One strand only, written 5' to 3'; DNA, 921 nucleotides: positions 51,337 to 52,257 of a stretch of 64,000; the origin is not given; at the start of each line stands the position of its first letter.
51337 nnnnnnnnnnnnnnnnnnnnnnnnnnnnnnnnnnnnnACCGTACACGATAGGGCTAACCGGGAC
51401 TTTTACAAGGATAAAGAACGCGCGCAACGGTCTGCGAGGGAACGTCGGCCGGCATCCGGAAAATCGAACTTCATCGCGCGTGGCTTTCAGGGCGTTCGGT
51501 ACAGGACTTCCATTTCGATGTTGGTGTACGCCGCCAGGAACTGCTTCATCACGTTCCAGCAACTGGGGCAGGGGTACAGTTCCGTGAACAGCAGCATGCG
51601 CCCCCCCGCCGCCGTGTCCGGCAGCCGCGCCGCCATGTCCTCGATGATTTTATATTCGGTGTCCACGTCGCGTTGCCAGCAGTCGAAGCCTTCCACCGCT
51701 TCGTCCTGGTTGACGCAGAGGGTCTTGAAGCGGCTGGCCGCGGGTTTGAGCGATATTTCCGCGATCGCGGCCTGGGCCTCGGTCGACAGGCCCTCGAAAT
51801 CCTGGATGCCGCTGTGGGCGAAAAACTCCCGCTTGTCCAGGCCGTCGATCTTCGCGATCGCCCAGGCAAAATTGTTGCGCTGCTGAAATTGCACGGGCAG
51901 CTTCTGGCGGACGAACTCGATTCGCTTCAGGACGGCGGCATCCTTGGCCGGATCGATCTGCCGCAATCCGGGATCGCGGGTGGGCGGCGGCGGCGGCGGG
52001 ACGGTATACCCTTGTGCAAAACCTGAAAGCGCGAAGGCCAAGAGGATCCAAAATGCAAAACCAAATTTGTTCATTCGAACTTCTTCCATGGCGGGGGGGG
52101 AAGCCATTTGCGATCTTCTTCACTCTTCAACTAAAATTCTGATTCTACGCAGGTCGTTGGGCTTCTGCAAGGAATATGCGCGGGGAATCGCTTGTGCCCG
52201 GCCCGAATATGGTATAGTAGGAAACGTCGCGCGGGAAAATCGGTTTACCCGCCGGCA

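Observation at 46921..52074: Minus-strand five-gene module: secreted deaminase-fold protein, 6xTRAM membrane protein, two membrane NERD paralogs, P-loop kinase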

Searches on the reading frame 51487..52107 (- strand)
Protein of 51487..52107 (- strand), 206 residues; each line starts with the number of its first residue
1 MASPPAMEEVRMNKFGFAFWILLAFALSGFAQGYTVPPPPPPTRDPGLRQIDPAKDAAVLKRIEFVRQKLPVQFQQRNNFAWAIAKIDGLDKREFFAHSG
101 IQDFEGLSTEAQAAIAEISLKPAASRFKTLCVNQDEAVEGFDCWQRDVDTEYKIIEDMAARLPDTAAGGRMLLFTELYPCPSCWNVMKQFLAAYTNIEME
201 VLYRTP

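Call 3: search_protein_families(library=pfam, proteins=[window:51487-52107:-], max_evalue=0.1)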
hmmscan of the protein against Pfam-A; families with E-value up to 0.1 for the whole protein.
window:51487-52107:- (206 aa): 7 families
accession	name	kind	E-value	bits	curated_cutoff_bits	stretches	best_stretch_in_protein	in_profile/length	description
PF14424.12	Toxin-deaminase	-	3.6e-30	105.5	29.6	1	66-203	4-144/146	The BURPS668_1122 family of deaminases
PF18750.7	SNAD4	-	0.00079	19.9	27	1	145-202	29-86/130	Secreted Novel AID/APOBEC-like Deaminase 4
PF18778.7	NAD1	-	0.0047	17.5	27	1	161-201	64-104/175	Novel AID APOBEC clade 1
PF08210.17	APOBEC_N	-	0.023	15.2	25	1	151-202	49-100/170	APOBEC-like N-terminal domain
PF18772.7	APOBEC2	-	0.047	14.1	26.8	1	146-202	48-104/175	APOBEC2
PF09455.15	Csx1_HEPN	-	0.094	13.6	23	0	89-101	40-52/71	CRISPR system endoribonuclease Csx1, HEPN domain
PF14427.12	Pput2613-deam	-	0.098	12.9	25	0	156-191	52-87/118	Pput_2613-like deaminase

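Call 4: search_protein_families(library=padloc, proteins=[window:51487-52107:-], max_evalue=0.1)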
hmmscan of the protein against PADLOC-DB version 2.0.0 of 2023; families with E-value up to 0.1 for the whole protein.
window:51487-52107:- (206 aa): 0 families

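Call 5: search_protein_families(library=ncbifam, proteins=[window:51487-52107:-], max_evalue=0.1)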
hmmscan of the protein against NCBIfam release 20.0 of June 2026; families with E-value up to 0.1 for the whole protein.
window:51487-52107:- (206 aa): 0 families

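Call 24: find_homologous_proteins(query=window:51487-52074:-, max_evalue=0.001)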
Query window:51487-52074:- (195 aa): 188 proteins with E <= 0.001 among 321 candidates; the best 120 are listed.
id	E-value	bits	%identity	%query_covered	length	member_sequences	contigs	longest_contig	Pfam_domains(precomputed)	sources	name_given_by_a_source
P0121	2.7e-127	440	98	100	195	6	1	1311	PF14424.13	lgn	-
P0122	8.2e-112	390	88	100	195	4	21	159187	PF14424.13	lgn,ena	-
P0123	5.0e-89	315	73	99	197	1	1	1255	PF14424.13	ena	-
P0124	5.7e-88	312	75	100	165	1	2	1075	PF14424.13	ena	-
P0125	8.9e-85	301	80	84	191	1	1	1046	PF14424.13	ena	-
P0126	1.1e-84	301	68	100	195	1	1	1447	PF14424.13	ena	-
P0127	8.4e-83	295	70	100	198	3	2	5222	PF14424.13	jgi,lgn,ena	-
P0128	3.5e-82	293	74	85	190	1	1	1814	PF14424.13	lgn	-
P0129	1.3e-79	285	73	84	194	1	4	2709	PF14424.13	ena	-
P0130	6.1e-79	282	75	87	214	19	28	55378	PF14424.13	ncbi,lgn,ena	-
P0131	1.2e-78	281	68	100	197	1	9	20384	PF14424.13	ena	-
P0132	2.0e-78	281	69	94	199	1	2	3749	PF14424.13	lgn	-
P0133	1.7e-77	278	65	99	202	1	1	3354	PF14424.13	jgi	jgi:hypothetical protein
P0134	1.7e-77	278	70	84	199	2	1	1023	PF14424.13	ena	-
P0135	4.8e-77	276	71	87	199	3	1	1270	PF14424.13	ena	-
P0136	1.7e-76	274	71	82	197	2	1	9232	PF14424.13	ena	-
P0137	8.9e-76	272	65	99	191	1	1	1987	PF14424.13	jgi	jgi:hypothetical protein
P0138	2.8e-75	270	63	100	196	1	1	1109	PF14424.13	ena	-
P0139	7.3e-75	269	63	99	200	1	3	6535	PF14424.13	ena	-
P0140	1.6e-74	268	63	100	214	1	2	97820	PF14424.13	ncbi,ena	-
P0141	9.5e-74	265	61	97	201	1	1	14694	PF14424.13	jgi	jgi:hypothetical protein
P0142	1.2e-73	265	66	94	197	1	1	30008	PF14424.13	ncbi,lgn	ncbi:MAG: deaminase domain-containing protein [Kiritimatiellia bacterium]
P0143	3.7e-73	263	65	94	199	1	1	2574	PF14424.13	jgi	jgi:hypothetical protein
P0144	9.7e-73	262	63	97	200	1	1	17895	PF14424.13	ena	-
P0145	8.3e-72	259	67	87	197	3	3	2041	PF14424.13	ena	-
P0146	8.4e-72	259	68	84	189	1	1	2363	PF14424.13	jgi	jgi:hypothetical protein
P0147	2.2e-71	258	61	99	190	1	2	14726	PF14424.13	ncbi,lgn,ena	-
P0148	4.9e-71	257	64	95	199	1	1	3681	PF14424.13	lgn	-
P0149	5.8e-71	256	67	84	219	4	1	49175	PF14424.13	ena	-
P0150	8.4e-71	256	68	83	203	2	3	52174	PF14424.13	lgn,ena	-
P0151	1.4e-70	255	59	100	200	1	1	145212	PF14424.13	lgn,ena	-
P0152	2.4e-70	254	58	99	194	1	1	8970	PF14424.13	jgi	jgi:hypothetical protein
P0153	8.2e-70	253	63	95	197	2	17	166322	PF14424.13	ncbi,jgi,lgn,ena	-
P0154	8.5e-70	253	67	81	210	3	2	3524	PF14424.13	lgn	-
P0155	8.9e-70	252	66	84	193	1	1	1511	PF14424.13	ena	-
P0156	9.6e-70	252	67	84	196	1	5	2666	PF14424.13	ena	-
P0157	1.2e-69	252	67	83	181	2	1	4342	PF14424.13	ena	-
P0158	1.8e-69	251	63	97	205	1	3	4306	PF14424.13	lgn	-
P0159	2.1e-69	251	58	99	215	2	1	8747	PF14424.13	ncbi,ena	-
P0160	3.7e-69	250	67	84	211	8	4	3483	PF14424.13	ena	-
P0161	5.8e-69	250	61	97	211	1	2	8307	PF14424.13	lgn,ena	-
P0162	7.0e-69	250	68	83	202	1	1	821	PF14424.13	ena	-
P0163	2.0e-68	248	65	84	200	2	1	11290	PF14424.13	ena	-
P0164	1.0e-67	246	59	96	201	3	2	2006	PF14424.13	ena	-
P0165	1.7e-67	245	66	85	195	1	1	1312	PF14424.13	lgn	-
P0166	2.4e-67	245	65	86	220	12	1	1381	PF14424.13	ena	-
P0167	3.1e-67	244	57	98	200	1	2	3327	PF14424.13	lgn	-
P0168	3.4e-67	244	58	98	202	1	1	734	PF14424.13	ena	-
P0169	3.8e-67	244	57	97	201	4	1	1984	PF14424.13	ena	-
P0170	3.1e-66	241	57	99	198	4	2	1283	PF14424.13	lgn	-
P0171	8.6e-66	239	58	99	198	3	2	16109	PF14424.13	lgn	-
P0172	9.2e-66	239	65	86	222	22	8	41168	PF14424.13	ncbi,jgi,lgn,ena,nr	ncbi:MAG: deaminase domain-containing protein [Kiritimatiellia bacterium]|nr:deaminase domain-contai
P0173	1.2e-65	239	58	99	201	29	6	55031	PF14424.13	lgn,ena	-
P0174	2.6e-65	238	55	99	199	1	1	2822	PF14424.13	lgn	-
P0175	2.7e-65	238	61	86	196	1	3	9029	PF14424.13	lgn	-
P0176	4.4e-65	237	56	99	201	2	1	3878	PF14424.13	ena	-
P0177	4.8e-65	237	57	99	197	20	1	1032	PF14424.13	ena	-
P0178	5.8e-65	237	55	99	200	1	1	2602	PF14424.13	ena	-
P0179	6.2e-65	237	64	86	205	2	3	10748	PF14424.13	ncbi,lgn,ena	-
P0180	7.0e-65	236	66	84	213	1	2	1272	PF14424.13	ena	-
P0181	1.1e-64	236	54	99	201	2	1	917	PF14424.13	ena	-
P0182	1.3e-64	236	63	83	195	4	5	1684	PF14424.13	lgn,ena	-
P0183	2.1e-64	235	57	99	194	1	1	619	PF14424.13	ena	-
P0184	2.2e-64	235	58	97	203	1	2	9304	PF14424.13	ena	-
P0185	2.5e-64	235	57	98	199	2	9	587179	PF14424.13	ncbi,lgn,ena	-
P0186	4.1e-64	234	52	99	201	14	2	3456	PF14424.13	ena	-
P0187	6.2e-64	233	57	97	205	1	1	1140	PF14424.13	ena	-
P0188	7.5e-64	233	56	99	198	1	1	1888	PF14424.13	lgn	-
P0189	9.9e-64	233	64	85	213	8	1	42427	PF14424.13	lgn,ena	-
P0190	2.3e-63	232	57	95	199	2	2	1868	PF14424.13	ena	-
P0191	2.4e-63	231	61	85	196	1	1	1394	PF14424.13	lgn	-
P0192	2.7e-63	231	56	99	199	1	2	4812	PF14424.13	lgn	-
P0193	3.1e-63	231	61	85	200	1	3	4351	PF14424.13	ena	-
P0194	3.5e-63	231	60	87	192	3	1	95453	PF14424.13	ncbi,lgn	-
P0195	4.4e-63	231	55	98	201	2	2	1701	PF14424.13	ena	-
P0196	4.5e-63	231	57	97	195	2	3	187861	PF14424.13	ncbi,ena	-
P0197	5.1e-63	230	62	86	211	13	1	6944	PF14424.13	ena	-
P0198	8.5e-63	230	61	85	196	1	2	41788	PF14424.13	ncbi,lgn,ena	-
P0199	8.5e-63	230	61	85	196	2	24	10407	PF14424.13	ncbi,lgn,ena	-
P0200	8.6e-63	230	61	85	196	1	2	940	PF14424.13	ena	-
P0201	8.6e-63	230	61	85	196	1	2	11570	PF14424.13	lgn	-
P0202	8.7e-63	230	61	84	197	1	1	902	PF14424.13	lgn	-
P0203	1.0e-62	229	61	85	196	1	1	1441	PF14424.13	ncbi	-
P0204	1.2e-62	229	56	99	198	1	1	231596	PF14424.13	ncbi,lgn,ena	-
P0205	2.4e-62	228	61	86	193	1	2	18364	PF14424.13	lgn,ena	-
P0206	2.8e-62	228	55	98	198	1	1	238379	PF14424.13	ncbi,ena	-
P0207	2.8e-62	228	54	94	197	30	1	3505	PF14424.13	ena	-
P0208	3.1e-62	228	61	85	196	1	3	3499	PF14424.13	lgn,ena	-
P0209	3.8e-62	228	59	84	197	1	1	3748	PF14424.13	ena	-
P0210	4.3e-62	227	60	85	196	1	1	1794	PF14424.13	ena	-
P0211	4.8e-62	227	59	84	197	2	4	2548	PF14424.13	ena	-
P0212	4.9e-62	227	58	95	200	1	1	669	PF14424.13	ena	-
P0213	5.3e-62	227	59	84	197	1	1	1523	PF14424.13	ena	-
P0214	6.2e-62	227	60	85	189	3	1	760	PF14424.13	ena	-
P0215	6.5e-62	227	62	83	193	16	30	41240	PF14424.13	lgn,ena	-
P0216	7.3e-62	227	59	84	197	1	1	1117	PF14424.13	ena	-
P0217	7.4e-62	227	61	85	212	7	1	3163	PF14424.13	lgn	-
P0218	7.6e-62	227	59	84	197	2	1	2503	PF14424.13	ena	-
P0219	8.3e-62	226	59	85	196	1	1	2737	PF14424.13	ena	-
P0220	1.0e-61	226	61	83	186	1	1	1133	PF14424.13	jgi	jgi:hypothetical protein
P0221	1.1e-61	226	58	84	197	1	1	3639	PF14424.13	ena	-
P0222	1.4e-61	226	58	84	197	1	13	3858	PF14424.13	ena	-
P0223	1.4e-61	226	58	84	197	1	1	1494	PF14424.13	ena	-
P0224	3.5e-61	224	57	95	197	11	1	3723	PF14424.13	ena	-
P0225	3.8e-61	224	55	85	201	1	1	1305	PF14424.13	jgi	-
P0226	4.0e-61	224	58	87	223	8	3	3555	PF14424.13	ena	-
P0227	5.1e-61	224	58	84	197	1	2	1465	PF14424.13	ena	-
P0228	6.9e-61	223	58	84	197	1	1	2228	PF14424.13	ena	-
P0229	6.9e-61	223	58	84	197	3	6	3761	PF14424.13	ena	-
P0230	7.2e-61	223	60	85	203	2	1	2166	PF14424.13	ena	-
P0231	8.1e-61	223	59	84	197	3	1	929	PF14424.13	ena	-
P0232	9.7e-61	223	57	84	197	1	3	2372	PF14424.13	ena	-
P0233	9.8e-61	223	58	84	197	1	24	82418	PF14424.13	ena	-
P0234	1.1e-60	223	58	84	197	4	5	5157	PF14424.13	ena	-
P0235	1.2e-60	223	60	85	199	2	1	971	PF14424.13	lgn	-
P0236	1.2e-60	223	55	95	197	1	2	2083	PF14424.13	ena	-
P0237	1.3e-60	222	54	99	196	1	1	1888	PF14424.13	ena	-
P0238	1.4e-60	222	58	85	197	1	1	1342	PF14424.13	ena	-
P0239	2.1e-60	222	54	97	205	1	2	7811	PF14424.13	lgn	-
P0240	2.4e-60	222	54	94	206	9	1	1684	PF14424.13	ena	-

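Call 25: find_encoding_contigs(protein=P0122, flank=10000, max_places=3)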
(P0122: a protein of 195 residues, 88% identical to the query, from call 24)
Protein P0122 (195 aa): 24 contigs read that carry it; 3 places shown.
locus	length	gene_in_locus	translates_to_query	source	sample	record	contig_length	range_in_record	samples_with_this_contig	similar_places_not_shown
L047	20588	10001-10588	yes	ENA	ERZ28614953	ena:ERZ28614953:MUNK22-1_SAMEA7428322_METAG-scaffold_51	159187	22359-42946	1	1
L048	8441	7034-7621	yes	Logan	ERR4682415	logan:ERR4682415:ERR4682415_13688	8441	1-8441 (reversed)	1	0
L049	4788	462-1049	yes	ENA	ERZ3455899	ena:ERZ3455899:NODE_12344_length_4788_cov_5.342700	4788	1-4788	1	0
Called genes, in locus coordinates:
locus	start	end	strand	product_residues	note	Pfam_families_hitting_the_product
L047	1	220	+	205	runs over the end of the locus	PF02660:G3P_acyltransf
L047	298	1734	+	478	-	PF01134:GIDA (faint), PF07992:Pyr_redox_2, PF12831:FAD_oxidored (weak), PF13450:NAD_binding_8 (faint), PF00070:Pyr_redox, PF02852:Pyr_redox_dim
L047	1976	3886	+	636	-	PF14701:hDGE_amylase (faint)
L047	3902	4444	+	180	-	-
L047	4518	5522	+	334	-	PF12146:Hydrolase_4, PF00561:Abhydrolase_1, PF00326:Peptidase_S9 (weak)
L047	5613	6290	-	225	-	PF00072:Response_reg, PF00196:GerE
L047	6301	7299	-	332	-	PF01210:NAD_Gly3P_dh_N, PF07479:NAD_Gly3P_dh_C, PF20618:GPD_NAD_C_bact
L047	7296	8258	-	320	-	PF04204:HTS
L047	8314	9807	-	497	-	PF04055:Radical_SAM, PF06968:BATS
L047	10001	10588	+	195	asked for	PF14424:Toxin-deaminase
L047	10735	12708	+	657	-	PF01938:TRAM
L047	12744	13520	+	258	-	PF08378:NERD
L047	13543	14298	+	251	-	PF08378:NERD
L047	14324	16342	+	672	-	PF07556:DUF1538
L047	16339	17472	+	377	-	-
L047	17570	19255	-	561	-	PF02502:LacAB_rpiB, PF00464:SHMT, PF00155:Aminotran_1_2, PF01212:Beta_elim_lyase (weak)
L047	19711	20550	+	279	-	PF04151:PPC, PF00188:CAP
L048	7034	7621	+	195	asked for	PF14424:Toxin-deaminase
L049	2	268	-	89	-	?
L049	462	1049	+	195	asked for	PF14424:Toxin-deaminase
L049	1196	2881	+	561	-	PF01938:TRAM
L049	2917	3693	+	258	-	PF08378:NERD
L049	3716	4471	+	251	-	PF08378:NERD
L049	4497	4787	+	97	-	?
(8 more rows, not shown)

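Call 26: find_encoding_contigs(protein=P0185, flank=8000, max_places=2)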
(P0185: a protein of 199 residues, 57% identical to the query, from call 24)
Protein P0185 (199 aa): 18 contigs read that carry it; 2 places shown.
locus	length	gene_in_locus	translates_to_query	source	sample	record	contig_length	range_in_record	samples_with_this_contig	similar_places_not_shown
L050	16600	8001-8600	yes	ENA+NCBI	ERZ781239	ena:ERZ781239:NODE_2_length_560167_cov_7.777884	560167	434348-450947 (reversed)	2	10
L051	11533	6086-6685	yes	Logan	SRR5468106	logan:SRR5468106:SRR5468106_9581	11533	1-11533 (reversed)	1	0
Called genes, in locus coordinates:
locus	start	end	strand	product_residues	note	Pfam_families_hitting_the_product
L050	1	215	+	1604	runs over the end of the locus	-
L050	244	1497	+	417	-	PF01773:Nucleos_tra2_N, PF07670:Gate, PF07662:Nucleos_tra2_C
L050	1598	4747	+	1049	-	PF00497:SBP_bac_3, PF12974:Phosphonate-bd (faint), PF00497:SBP_bac_3, PF00512:HisKA, PF02518:HATPase_c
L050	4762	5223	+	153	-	PF00072:Response_reg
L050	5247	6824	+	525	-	PF00072:Response_reg, PF00512:HisKA, PF02518:HATPase_c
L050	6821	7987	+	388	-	PF00072:Response_reg, PF07228:SpoIIE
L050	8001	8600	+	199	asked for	PF14424:Toxin-deaminase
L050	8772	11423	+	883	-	PF20009:GEVED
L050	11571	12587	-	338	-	PF12849:PBP_like_2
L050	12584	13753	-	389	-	PF00155:Aminotran_1_2, PF01041:DegT_DnrJ_EryC1 (weak)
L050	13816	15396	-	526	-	-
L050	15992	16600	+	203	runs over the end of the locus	-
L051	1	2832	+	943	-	?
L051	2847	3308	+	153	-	PF00072:Response_reg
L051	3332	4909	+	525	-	PF00072:Response_reg, PF00512:HisKA, PF02518:HATPase_c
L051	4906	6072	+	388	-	PF00072:Response_reg, PF07228:SpoIIE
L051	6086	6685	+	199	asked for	PF14424:Toxin-deaminase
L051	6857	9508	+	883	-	PF20009:GEVED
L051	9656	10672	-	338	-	PF12849:PBP_like_2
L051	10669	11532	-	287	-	?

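Call 49: predict_structure(alignment_id=A4)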
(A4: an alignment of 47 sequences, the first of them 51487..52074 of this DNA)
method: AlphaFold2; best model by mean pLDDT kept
length: 195 residues; sequences in the alignment: 47
mean_pLDDT: 88.3   pTM: 0.80
mean pLDDT of the five models: 88.3, 87.9, 86.4, 86.4, 86.3
residues with pLDDT >= 90: 152; 70-90: 10; 50-70: 22; < 50: 11
segments of 3 or more residues with pLDDT < 50: 1-4, 18-23
pLDDT, mean of each block of 10 residues (from residue 1): 50 52 54 87 96 97 93 97 97 96 98 95 90 94 98 96 95 97 97 82
secondary structure, 60 per line:
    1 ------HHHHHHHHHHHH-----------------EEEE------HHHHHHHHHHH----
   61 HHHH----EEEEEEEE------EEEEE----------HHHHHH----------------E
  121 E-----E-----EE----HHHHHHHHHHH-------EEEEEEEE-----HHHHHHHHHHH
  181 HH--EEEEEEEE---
elements in order: H7-18 E36-39 H46-56 H61-64 E69-76 E83-87 H98-103 H139-149 E157-164 H170-182 E185-192

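Call 59: fold_search(model_id=the predicted structure, library=pdb)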
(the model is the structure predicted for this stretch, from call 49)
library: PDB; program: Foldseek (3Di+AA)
matches with E <= 10: 361; with E <= 0.001: 0
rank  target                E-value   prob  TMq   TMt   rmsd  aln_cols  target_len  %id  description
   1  3vow_A                7.8e-03  0.91  0.31  0.32  14.5       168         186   12  Crystal Structure of the Human APOBEC3C having HIV-1 Vif-binding Interface (released 2012-10-03)
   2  8vud_A                1.3e-02  0.90  0.32  0.34  14.8       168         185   12  Crystal structure of APOBEC3F-CD1 (released 2025-07-30)
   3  8cx1_F                2.4e-02  0.63  0.28  0.16  14.2       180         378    9  Cryo-EM structure of human APOBEC3G/HIV-1 Vif/CBFbeta/ELOB/ELOC dimeric complex in State 1 (released 2023-02-15)
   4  2nbq_MODEL_1_A        2.5e-02  0.66  0.31  0.31  11.2       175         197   11  NMR Structure of the C-Terminal Domain of human APOBEC3B (released 2016-06-01)
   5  5w3v_D                2.7e-02  0.90  0.27  0.28  15.5        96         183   20  Crystal Structure of macaque APOBEC3H in complex with RNA (released 2017-10-25)
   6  5w3v_B                2.9e-02  0.90  0.27  0.29  15.5        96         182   20  Crystal Structure of macaque APOBEC3H in complex with RNA (released 2017-10-25)
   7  9e93_A                3.7e-02  0.75  0.26  0.28  15.6        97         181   18  Structural Insights into HIV-1 Vif-Mediated Ubiquitination and Degradation of APOBEC3H (released 2026-03-11)
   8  5cqk                  4.2e-02  0.66  0.29  0.31  15.0       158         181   16  Crystal Structure of the Cancer Genomic DNA Mutator APOBEC3B (released 2015-10-07)
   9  5cqd_C                4.5e-02  0.77  0.32  0.33  13.7       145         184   16  Crystal Structure of the Cancer Genomic DNA Mutator APOBEC3B (released 2015-10-07)
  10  8cx2_A                4.8e-02  0.72  0.33  0.19   9.6       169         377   10  Cryo-EM structure of human APOBEC3G/HIV-1 Vif/CBFbeta/ELOB/ELOC dimeric complex in State 2 (released 2023-02-15)
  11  5cqi                  5.1e-02  0.60  0.29  0.31  14.9       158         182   15  Crystal Structure of the Cancer Genomic DNA Mutator APOBEC3B (released 2015-10-07)
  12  8fii_A                5.9e-02  0.84  0.34  0.37   5.2       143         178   15  Wild type APOBEC3A in complex with TT(FdZ)-hairpin inhibitor (crystal form 1) (released 2023-09-06)
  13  6b0b_A                5.9e-02  0.77  0.28  0.30  15.1        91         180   16  Crystal structure of human APOBEC3H (released 2017-10-25)
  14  8fvi_A                5.9e-02  0.77  0.27  0.29  15.5        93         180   17  Human APOBEC3H bound to HIV-1 Vif in complex with CBF-beta, ELOB, ELOC, and CUL5 (released 2023-09-06)
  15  5w3v_C                5.9e-02  0.75  0.25  0.27  15.4        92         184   20  Crystal Structure of macaque APOBEC3H in complex with RNA (released 2017-10-25)
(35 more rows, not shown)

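Call 73: search_protein_families(library=pfam, proteins=[L047:14324-16342:+, L047:16339-17472:+], max_evalue=0.01)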
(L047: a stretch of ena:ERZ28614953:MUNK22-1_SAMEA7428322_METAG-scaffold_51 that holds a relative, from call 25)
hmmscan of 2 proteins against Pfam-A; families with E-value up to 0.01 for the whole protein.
L047:14324-16342:+ (672 aa): 1 family
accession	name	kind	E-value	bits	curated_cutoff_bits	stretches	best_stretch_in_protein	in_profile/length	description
PF07556.16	DUF1538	-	8e-101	336.2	22.6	2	366-645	2-210/211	Protein of unknown function (DUF1538)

L047:16339-17472:+ (377 aa): 0 families

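Call 77: search_protein_families(library=phrogs, proteins=[window:51487-52074:-], max_evalue=0.001)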
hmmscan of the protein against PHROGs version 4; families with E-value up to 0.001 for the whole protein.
window:51487-52074:- (195 aa): 0 families
